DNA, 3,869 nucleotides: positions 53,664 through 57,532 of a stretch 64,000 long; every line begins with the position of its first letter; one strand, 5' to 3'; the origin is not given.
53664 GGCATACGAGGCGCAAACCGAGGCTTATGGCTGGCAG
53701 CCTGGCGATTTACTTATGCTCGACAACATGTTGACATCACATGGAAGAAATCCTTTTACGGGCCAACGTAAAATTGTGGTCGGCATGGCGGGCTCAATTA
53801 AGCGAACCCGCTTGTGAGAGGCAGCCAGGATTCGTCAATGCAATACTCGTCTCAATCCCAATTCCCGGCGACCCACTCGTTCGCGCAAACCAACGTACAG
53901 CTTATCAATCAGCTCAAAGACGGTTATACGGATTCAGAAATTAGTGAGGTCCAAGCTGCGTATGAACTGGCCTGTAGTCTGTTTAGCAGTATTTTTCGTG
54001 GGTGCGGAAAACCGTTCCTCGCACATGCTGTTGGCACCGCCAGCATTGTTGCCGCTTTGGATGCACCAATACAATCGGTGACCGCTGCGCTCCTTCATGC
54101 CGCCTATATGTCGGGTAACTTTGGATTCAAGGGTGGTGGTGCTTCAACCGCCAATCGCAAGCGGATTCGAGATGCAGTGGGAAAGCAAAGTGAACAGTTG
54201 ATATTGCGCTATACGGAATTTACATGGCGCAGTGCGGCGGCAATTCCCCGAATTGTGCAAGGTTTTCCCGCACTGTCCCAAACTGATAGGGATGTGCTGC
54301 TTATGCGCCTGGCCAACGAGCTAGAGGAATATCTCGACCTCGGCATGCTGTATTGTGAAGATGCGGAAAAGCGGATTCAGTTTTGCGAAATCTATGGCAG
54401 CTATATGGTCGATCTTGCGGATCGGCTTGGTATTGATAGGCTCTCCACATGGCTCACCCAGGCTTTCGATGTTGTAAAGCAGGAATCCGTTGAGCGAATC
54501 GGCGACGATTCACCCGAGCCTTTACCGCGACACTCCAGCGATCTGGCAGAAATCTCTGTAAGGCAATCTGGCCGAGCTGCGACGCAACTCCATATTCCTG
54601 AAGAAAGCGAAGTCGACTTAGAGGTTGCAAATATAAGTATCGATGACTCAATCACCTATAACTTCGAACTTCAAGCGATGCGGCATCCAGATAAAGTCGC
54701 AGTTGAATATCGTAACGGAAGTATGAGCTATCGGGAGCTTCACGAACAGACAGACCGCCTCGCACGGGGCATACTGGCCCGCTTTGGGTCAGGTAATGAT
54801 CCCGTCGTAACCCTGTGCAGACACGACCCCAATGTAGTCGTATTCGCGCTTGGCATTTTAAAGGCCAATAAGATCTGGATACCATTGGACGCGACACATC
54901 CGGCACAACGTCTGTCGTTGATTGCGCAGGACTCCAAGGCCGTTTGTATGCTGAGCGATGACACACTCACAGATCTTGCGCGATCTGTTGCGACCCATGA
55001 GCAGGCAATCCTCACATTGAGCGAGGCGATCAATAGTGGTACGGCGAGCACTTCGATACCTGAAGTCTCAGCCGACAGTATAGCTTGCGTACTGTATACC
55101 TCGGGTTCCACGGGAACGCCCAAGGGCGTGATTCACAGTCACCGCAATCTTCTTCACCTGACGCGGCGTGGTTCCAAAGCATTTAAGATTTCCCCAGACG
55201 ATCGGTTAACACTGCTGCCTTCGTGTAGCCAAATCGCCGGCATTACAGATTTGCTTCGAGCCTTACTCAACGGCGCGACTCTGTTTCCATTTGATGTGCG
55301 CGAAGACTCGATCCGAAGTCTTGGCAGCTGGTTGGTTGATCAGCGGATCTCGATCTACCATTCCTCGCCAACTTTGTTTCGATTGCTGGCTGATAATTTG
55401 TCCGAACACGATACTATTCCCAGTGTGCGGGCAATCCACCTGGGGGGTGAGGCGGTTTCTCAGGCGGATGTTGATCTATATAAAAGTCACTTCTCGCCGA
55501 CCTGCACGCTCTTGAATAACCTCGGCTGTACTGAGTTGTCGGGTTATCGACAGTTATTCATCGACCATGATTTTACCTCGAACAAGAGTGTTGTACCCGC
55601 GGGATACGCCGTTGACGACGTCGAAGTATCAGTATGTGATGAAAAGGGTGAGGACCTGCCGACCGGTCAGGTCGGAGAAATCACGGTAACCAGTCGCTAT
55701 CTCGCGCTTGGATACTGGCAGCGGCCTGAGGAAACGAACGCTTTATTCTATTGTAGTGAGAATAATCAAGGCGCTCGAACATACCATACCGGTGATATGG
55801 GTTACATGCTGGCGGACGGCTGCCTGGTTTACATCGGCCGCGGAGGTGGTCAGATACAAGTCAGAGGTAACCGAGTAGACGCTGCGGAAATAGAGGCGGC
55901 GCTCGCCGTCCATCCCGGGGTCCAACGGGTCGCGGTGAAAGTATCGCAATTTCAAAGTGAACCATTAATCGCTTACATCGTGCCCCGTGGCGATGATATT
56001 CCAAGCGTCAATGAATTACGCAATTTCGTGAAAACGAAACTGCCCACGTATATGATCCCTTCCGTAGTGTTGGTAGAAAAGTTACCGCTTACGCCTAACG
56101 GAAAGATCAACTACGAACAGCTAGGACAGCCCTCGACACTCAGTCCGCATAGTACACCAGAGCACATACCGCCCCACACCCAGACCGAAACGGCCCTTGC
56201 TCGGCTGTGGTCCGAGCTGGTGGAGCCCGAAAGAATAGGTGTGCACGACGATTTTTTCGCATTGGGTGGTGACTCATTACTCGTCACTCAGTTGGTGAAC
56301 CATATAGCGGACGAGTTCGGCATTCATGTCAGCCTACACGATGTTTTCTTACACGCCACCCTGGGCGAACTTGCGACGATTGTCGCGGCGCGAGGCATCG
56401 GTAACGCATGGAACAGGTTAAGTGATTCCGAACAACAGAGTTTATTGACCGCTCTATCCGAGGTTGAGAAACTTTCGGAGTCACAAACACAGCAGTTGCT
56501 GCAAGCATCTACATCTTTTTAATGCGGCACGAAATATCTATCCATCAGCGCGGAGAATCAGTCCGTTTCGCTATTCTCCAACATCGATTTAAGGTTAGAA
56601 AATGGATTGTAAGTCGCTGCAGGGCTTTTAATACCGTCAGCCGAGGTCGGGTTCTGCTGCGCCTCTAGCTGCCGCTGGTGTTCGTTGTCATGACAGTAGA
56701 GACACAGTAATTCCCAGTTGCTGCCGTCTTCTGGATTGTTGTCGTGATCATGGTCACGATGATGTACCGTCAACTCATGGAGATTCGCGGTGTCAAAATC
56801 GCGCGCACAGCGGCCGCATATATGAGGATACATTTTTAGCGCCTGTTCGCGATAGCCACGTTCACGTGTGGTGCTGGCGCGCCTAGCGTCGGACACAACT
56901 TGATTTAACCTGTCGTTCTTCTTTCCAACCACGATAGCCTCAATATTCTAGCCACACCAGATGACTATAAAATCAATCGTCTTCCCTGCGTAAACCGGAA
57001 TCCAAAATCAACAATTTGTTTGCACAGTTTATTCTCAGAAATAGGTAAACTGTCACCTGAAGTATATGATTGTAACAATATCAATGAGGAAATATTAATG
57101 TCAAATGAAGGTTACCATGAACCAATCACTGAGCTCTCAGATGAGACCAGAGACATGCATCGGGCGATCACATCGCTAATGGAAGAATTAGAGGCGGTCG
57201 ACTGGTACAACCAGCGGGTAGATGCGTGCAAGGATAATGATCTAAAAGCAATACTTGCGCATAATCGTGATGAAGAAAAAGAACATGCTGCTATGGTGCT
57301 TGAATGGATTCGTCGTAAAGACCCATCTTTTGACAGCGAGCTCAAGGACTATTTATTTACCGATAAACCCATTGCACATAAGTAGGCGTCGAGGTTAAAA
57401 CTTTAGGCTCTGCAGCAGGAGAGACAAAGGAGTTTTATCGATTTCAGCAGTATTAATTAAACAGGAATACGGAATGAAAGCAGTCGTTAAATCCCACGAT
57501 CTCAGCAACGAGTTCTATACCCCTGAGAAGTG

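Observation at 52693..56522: Orphan NRPS-like pair: CAS/TauD-type dioxygenase translationally coupled to an HD-like/A/T tridomain protein with no C or TE domain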

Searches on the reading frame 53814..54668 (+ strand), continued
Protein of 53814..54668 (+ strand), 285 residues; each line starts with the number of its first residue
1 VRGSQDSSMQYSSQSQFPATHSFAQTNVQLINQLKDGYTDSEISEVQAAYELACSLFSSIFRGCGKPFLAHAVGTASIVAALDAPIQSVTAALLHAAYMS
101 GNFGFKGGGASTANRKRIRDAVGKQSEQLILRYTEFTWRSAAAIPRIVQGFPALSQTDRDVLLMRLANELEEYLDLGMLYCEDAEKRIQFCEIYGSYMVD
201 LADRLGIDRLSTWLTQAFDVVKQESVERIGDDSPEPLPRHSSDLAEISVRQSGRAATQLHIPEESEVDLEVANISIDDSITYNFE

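Call 52: find_related_loci(query=A1, collection=genome_contigs, flank=8000)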
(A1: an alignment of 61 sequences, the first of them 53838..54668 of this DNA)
Query A1 (277 aa) in genome_contigs; peptide patterns used: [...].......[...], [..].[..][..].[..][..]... (x = any residue, [..] = any of these).
215 stretches matched a pattern; 135 encode a relative of the query (tblastn E <= 1e-3); the best 80 are kept; 80 distinct loci.
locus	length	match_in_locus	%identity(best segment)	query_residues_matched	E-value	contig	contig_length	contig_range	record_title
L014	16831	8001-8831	91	1-277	2e-173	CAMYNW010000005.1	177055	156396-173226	MAG: uncultured Gammaproteobacteria bacterium isolate FCS_M_Gamma_079 genome assembly, contig: scaffold_8, whole genome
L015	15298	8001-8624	48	11-218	4e-59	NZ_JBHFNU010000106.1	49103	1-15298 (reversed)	Aerosakkonema sp. BLCC-F183 bin1.fa-106, whole genome shotgun sequence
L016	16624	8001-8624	47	11-218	8e-59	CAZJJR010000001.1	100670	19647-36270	MAG TPA_asm: uncultured bacterium isolate SRP290908_co2_197 genome assembly, contig: NODE_204_length_100670_cov_7.002594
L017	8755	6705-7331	48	10-218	6e-56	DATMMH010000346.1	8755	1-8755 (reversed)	MAG TPA_asm: Candidatus Dormiibacterota bacterium isolate SMAG_U12818 k141_2904505, whole genome shotgun sequence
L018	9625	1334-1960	48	10-218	6e-54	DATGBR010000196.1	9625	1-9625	MAG TPA_asm: Candidatus Methylomirabilota bacterium isolate SMAG_U9627 k141_143706, whole genome shotgun sequence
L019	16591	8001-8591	46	13-210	6e-54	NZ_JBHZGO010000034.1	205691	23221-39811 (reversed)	Coleofasciculus sp. H7-2 NODE_20_length_205691_cov_43.901666, whole genome shotgun sequence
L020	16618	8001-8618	48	6-210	8e-53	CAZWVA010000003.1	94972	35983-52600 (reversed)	MAG TPA_asm: uncultured Spirochaetia bacterium isolate binchicken_co30_30 genome assembly, contig: NODE_273_length_94972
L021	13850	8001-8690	43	12-227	3e-52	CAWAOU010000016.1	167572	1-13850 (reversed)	MAG: uncultured Gammaproteobacteria bacterium isolate MFD03804.bin.1.279 genome assembly, contig: contig_42819, whole ge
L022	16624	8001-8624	47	10-216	5e-52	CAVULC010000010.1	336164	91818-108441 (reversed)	MAG: uncultured Acidobacteriota bacterium isolate MFD00392.bin.2.156 genome assembly, contig: contig_6598, whole genome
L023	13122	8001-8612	46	15-218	1e-51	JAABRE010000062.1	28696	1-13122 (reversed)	MAG: Synechococcales cyanobacterium S06 isolate S06.Bin197 NODE_62_length_28696_cov_9.645, whole genome shotgun sequence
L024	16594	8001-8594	46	13-211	1e-51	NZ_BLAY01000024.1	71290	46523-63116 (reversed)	Microseira wollei NIES-4236 sequence024, whole genome shotgun sequence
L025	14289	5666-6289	45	12-218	1e-51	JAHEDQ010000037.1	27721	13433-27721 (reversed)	MAG: Candidatus Competibacteraceae bacterium isolate Ww208 NODE_2227_length_27721_cov_3.520181, whole genome shotgun seq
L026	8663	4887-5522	46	15-227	3e-51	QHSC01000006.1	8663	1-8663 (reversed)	MAG: Candidatus Rokuibacteriota bacterium isolate AR4 14_1009_09_40cm_scaffold_13494_curated, whole genome shotgun seque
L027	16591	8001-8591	45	13-210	3e-51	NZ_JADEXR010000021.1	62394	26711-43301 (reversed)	Aff. Roholtiella sp. LEGE 12411 NODE_22_length_62394_cov_27.215588, whole genome shotgun sequence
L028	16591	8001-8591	46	14-210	7e-51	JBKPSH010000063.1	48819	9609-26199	MAG: Acidobacteriota bacterium isolate GS_EKS_MAG_00027 GS_EKS_000000535073, whole genome shotgun sequence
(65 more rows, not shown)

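Call 54: fold_search(model_id=the predicted structure, library=pdb)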
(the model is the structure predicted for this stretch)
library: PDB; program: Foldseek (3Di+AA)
matches with E <= 10: 140; with E <= 0.001: 21
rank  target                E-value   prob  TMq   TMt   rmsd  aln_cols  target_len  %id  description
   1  6s2v_A                2.9e-05  1.00  0.49  0.40   9.2       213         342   19  Structure of the N-terminal catalytic region of T. thermophilus Rel (released 2020-07-08)
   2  7qpr_A                3.0e-05  1.00  0.55  0.24   3.9       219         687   22  Structure of full length SpoT (released 2023-01-18)
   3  6s2v_C                5.2e-05  1.00  0.55  0.46   3.4       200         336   22  Structure of the N-terminal catalytic region of T. thermophilus Rel (released 2020-07-08)
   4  7qpr_C                7.0e-05  1.00  0.56  0.24   3.8       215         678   20  Structure of full length SpoT (released 2023-01-18)
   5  1vj7_B                7.0e-05  1.00  0.52  0.47   5.2       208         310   18  Crystal structure of the bifunctional catalytic fragment of RelSeq, the RelA/SpoT homolog from Streptococcus equisimil (released 2004-05-04)
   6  7qpr_D                7.3e-05  1.00  0.55  0.23   4.3       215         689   20  Structure of full length SpoT (released 2023-01-18)
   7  7ohg                  7.7e-05  1.00  0.55  0.44   4.6       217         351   20  Structure of Thermus thermophilus Rel bound to the non-hydrolasable alarmone analogue (released 2022-06-01)
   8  6s2u                  8.4e-05  1.00  0.54  0.44   4.3       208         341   19  Structure of the catalytic domain of T. thermophilus Rel in complex with AMP and ppGpp (released 2020-07-08)
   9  6yxa                  1.3e-04  1.00  0.57  0.31   5.8       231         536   19  Structure of the bifunctional Rel enzyme from B. subtilis (released 2020-09-23)
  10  7qpr_B                1.6e-04  1.00  0.56  0.24   4.0       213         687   20  Structure of full length SpoT (released 2023-01-18)
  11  8acu_A                2.0e-04  1.00  0.57  0.46   5.5       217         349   19  Structure of Bacillus subtilis Rel in complex with DarB (released 2023-07-19)
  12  7oiw_A                2.0e-04  1.00  0.55  0.47   5.5       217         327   18  Structure of S. aureus Rel catalytic domains in complex with pppGpp (released 2022-06-01)
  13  7oiw_B                2.1e-04  1.00  0.54  0.46   5.2       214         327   18  Structure of S. aureus Rel catalytic domains in complex with pppGpp (released 2022-06-01)
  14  1vj7_A                2.2e-04  1.00  0.50  0.44   4.8       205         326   21  Crystal structure of the bifunctional catalytic fragment of RelSeq, the RelA/SpoT homolog from Streptococcus equisimil (released 2004-05-04)
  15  6s2t                  2.6e-04  1.00  0.55  0.44   4.6       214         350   20  Structure of the N-terminal catalytic region of T. thermophilus Rel bound to ppGpp (released 2020-07-08)
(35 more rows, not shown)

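Call 84: search_protein_representatives(protein=window:53838-54530:+)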
Query: 231 residues. Proteins with E-value up to 0.001 (for the whole library): 1203; up to 1e-10: 920; up to 1e-30: 202. The best 150 are listed.
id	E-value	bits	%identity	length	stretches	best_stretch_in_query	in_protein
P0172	1.6e-131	452.6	89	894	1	1-231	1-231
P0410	4.1e-80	284.6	41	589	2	13-211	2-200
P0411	4.9e-75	268.0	43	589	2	14-204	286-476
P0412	1.6e-74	266.3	42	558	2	7-211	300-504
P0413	2.4e-70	252.7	39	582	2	12-211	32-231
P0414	8.8e-50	185.5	36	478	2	14-206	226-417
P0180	1.0e-48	182.0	43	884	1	15-226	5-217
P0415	1.3e-46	175.1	47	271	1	12-217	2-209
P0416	1.5e-45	171.7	47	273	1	13-211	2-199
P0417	3.0e-45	170.7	45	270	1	14-217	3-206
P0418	7.3e-45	169.4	43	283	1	15-221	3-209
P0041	1.1e-44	168.9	46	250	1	11-213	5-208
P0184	1.8e-44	168.1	46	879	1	13-218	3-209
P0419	6.4e-44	166.3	49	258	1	15-206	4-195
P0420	6.5e-44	166.3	47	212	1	14-212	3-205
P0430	9.9e-42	159.2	46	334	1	14-218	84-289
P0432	2.5e-41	157.8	47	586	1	4-211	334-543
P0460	7.5e-38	146.5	38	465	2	11-181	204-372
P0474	9.9e-37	142.8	41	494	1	9-214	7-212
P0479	1.7e-36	142.1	43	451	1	12-205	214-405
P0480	2.4e-36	141.6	43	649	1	13-213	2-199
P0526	6.9e-34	133.5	40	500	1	10-206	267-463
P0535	2.4e-33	131.8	43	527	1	12-203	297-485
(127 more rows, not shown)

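Call 85: search_protein_families(library=pfam, proteins=[P0432, P0474, P0479, P0480, P0526, P0535, P0430, P0410, P0414, P0460], max_evalue=0.0001)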
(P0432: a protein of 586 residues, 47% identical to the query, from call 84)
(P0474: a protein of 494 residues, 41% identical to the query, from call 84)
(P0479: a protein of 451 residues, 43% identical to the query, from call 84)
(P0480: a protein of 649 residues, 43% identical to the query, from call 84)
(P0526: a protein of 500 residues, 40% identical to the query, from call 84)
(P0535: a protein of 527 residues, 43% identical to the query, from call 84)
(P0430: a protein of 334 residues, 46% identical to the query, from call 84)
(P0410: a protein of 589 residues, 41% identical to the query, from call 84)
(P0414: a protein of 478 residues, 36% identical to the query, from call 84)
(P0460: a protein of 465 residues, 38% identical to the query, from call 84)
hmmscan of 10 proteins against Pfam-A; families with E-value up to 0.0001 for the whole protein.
P0432 (586 aa): 4 families
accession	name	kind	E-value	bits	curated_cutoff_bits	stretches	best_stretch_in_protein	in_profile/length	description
PF00535.33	Glycos_transf_2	-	1.7e-23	83.8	23.3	1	11-128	1-115/168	Glycosyl transferase family 2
PF13641.12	Glyco_tranf_2_3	-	2.5e-12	47.7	27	1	9-231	2-211/230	Glycosyltransferase like family 2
PF20680.3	DUF6817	-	1.6e-11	44.6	25.2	1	387-460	12-83/85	Domain of unknown function (DUF6817)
PF13328.12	HD_4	-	1.3e-08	35.2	27.2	1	373-483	1-101/156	HD domain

P0474 (494 aa): 11 families
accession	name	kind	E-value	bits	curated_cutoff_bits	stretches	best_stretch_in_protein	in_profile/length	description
PF01370.27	Epimerase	-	8.5e-31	107.6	20.9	1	246-406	1-169/240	NAD dependent epimerase/dehydratase family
PF16363.11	GDP_Man_Dehyd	-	2.9e-17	63.6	27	1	247-405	1-179/332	GDP-mannose 4,6 dehydratase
PF01073.25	3Beta_HSD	-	8.5e-16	58.2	22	1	247-370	1-133/280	3-beta hydroxysteroid dehydrogenase/isomerase family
PF13460.12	NAD_binding_10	-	1.2e-14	55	27.2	1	250-421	1-158/184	NAD(P)H-binding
PF04321.23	RmlD_sub_bind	-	3.9e-10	39.7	27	1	245-396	2-142/287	RmlD substrate binding domain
PF07993.18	NAD_binding_4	-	4.6e-08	33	20.1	1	301-409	84-207/258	Male sterility protein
PF20680.3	DUF6817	-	6.3e-08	33.1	25.2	1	50-124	8-80/85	Domain of unknown function (DUF6817)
PF13328.12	HD_4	-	1.1e-07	32.2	27.2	1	40-92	1-53/156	HD domain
PF02719.21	Polysacc_synt_2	-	5.8e-07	29.4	20.2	1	246-354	1-129/293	Polysaccharide biosynthesis protein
PF00106.31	adh_short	-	4e-06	26.9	26.6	1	245-353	2-136/195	short chain dehydrogenase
PF05368.20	NmrA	-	4.6e-05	23.6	27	1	245-351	4-105/298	NmrA-like family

P0479 (451 aa): 3 families
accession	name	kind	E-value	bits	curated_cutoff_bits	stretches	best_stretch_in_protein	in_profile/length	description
PF20680.3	DUF6817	-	5.1e-13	49.4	25.2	1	260-329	14-81/85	Domain of unknown function (DUF6817)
PF00550.31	PP-binding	-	1.6e-10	41.5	20.8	1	123-184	3-66/67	Phosphopantetheine attachment site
PF13193.12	AMP-binding_C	-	4.4e-05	24.8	24.5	0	23-94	1-76/76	AMP-binding enzyme C-terminal domain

P0480 (649 aa): 3 families
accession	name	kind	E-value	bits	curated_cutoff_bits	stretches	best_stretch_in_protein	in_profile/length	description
PF08245.18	Mur_ligase_M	-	4.4e-33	115.4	24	1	289-474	1-199/200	Mur ligase middle domain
PF20680.3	DUF6817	-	1.8e-10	41.2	25.2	1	47-115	14-80/85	Domain of unknown function (DUF6817)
PF13328.12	HD_4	-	1.6e-06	28.3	27.2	1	31-108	1-67/156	HD domain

P0526 (500 aa): 3 families
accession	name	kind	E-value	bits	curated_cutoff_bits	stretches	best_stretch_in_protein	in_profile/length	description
PF00535.33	Glycos_transf_2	-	1e-09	39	23.3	1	8-96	44-129/168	Glycosyl transferase family 2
PF20680.3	DUF6817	-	8.7e-09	35.8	25.2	1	311-383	10-82/85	Domain of unknown function (DUF6817)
PF13328.12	HD_4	-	3.4e-06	27.3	27.2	1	301-382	3-75/156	HD domain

P0535 (527 aa): 5 families
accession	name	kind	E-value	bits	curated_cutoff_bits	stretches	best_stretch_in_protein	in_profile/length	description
PF00535.33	Glycos_transf_2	-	4.9e-20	72.6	23.3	1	6-184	1-164/168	Glycosyl transferase family 2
PF20680.3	DUF6817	-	1.6e-11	44.6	25.2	1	336-415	7-84/85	Domain of unknown function (DUF6817)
PF13641.12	Glyco_tranf_2_3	-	3.3e-08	34.3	27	1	58-243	59-228/230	Glycosyltransferase like family 2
PF13328.12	HD_4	-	4.8e-06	26.8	27.2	1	329-412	3-75/156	HD domain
PF10111.15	Glyco_tranf_2_2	-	1.1e-05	25.6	27.3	1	30-130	27-135/276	Glycosyltransferase like family 2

P0430 (334 aa): 2 families
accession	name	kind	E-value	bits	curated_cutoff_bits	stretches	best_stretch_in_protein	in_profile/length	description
PF20680.3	DUF6817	-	5.3e-10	39.7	25.2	1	127-199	13-83/85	Domain of unknown function (DUF6817)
PF13328.12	HD_4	-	7.1e-05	23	27.2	0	116-196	5-74/156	HD domain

P0410 (589 aa): 2 families
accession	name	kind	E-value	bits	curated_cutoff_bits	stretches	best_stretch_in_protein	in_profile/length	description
PF20680.3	DUF6817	-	2.2e-22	79.4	25.2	2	47-117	14-82/85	Domain of unknown function (DUF6817)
PF13328.12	HD_4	-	8.1e-18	65.1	27.2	2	352-476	1-125/156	HD domain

P0414 (478 aa): 2 families
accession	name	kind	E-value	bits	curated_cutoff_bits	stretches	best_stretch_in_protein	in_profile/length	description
PF20680.3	DUF6817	-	2.8e-18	66.2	25.2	1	2-67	19-82/85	Domain of unknown function (DUF6817)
PF13328.12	HD_4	-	2.9e-12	47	27.2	1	255-367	2-114/156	HD domain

P0460 (465 aa): 2 families
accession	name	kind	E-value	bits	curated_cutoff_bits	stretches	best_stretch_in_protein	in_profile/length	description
PF20680.3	DUF6817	-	1.9e-12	47.6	25.2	0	52-114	19-78/85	Domain of unknown function (DUF6817)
PF13328.12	HD_4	-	1.6e-10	41.3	27.2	0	236-286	2-52/156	HD domain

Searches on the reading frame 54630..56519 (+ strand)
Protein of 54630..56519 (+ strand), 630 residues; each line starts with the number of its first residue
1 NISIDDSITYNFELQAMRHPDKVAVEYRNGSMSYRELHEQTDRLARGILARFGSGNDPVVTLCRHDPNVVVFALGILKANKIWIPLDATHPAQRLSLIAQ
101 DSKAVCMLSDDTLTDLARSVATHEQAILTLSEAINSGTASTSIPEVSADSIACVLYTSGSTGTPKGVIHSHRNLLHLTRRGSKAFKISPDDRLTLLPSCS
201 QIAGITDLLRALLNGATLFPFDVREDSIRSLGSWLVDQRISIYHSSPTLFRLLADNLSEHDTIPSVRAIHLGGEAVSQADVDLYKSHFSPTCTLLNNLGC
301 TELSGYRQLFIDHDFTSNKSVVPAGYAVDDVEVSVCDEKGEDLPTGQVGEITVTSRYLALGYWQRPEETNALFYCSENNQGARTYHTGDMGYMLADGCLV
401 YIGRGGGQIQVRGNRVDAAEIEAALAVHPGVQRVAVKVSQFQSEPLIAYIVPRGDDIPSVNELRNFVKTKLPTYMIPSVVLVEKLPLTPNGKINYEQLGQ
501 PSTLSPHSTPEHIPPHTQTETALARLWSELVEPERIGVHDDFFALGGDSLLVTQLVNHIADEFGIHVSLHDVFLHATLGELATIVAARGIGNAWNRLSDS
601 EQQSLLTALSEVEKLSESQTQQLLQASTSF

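Call 29: search_solved_structures(query=window:54630-56519:+, max_evalue=1e-30, show_alignments=0)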
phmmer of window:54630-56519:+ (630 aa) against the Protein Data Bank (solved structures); distinct sequences matched with E-value up to 1e-30: 66 (the best 60 are shown).
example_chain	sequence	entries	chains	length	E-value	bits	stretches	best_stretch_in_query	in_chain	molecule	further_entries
9be3_A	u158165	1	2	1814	5.6e-124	418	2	16-587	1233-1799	Linear gramicidin synthase subunit A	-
9meh_A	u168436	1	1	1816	5.6e-124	418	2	16-587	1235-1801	Linear gramicidin synthase subunit A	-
6mfz_A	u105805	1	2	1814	1.3e-123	416.8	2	16-587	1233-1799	Linear gramicidin synthase subunit A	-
9be4_A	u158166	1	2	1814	2.2e-123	416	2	16-587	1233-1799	Linear gramicidin synthase subunit A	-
6mfy_A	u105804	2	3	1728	8.9e-108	364.5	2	4-586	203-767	Linear gramicidin synthase subunit A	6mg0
8xjz_C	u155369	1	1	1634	1.6e-94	320.7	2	17-587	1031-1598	Peptide synthetase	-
9bfd_A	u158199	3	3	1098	1.1e-79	271.7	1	7-585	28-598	Tyrocidine synthase 1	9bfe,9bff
8jbr_A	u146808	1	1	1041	1.7e-77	264.5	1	7-585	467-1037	McyA protein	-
2vsq_A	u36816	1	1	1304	8.4e-75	255.6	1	8-585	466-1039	SURFACTIN SYNTHETASE SUBUNIT 3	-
5u89_A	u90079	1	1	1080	1.2e-73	251.8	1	9-582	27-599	Amino acid adenylation domain protein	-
9lcp_A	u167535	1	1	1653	8.1e-69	235.8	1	10-588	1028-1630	PvdL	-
9lcq_A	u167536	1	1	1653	8.1e-69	235.8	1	10-588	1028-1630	PvdL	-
9lco_A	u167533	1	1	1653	3.3e-68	233.8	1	10-588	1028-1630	PvdL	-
4d4g_A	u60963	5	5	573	1.5e-67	231.6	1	6-538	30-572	APNAA1 | APNA A1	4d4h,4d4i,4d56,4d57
1amu_A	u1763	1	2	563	9.6e-65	222.4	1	5-531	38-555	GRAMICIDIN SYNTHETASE 1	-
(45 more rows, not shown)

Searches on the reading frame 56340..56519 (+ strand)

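Call 48: search_protein_families(library=pfam, proteins=[window:56340-56519:+], max_evalue=10)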
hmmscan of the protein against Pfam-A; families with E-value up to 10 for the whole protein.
window:56340-56519:+ (60 aa): 3 families
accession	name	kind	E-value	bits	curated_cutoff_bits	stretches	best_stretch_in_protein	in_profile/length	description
PF11304.13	DUF3106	-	0.023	15.6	24.3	1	23-55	18-50/104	Protein of unknown function (DUF3106)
PF03934.19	T2SSK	-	0.11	13.3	24.2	2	6-45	18-56/63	Type II secretion system (T2SS), protein K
PF23768.1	DUF7167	-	0.24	12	24.4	0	40-55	25-40/60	Domain of unknown function (DUF7167)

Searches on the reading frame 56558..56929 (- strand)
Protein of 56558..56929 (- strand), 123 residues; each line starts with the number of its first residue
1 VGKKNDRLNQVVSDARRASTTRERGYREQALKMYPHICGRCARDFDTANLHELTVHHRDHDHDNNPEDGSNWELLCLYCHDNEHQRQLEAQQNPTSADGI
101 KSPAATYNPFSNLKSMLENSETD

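Call 11: search_protein_families(library=pfam, proteins=[window:56558-56929:-], max_evalue=0.001)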
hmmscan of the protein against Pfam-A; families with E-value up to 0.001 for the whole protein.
window:56558-56929:- (123 aa): 1 family
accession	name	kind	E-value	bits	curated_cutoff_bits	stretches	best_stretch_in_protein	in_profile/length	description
PF01844.29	HNH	-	1.6e-10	41.4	21.4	1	38-86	1-47/47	HNH endonuclease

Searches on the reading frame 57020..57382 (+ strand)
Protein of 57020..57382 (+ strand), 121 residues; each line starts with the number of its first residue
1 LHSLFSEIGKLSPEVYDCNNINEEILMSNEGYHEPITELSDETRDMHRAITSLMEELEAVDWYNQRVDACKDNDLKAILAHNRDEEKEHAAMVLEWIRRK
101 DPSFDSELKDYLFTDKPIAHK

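Call 11: search_protein_families(library=pfam, proteins=[window:57020-57382:+], max_evalue=0.001)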
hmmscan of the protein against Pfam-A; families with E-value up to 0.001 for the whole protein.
window:57020-57382:+ (121 aa): 1 family
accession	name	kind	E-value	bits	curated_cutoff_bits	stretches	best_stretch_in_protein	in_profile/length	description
PF22277.2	EncFtn-like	-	4.2e-45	151.9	27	1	32-115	2-85/85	EncFtn-like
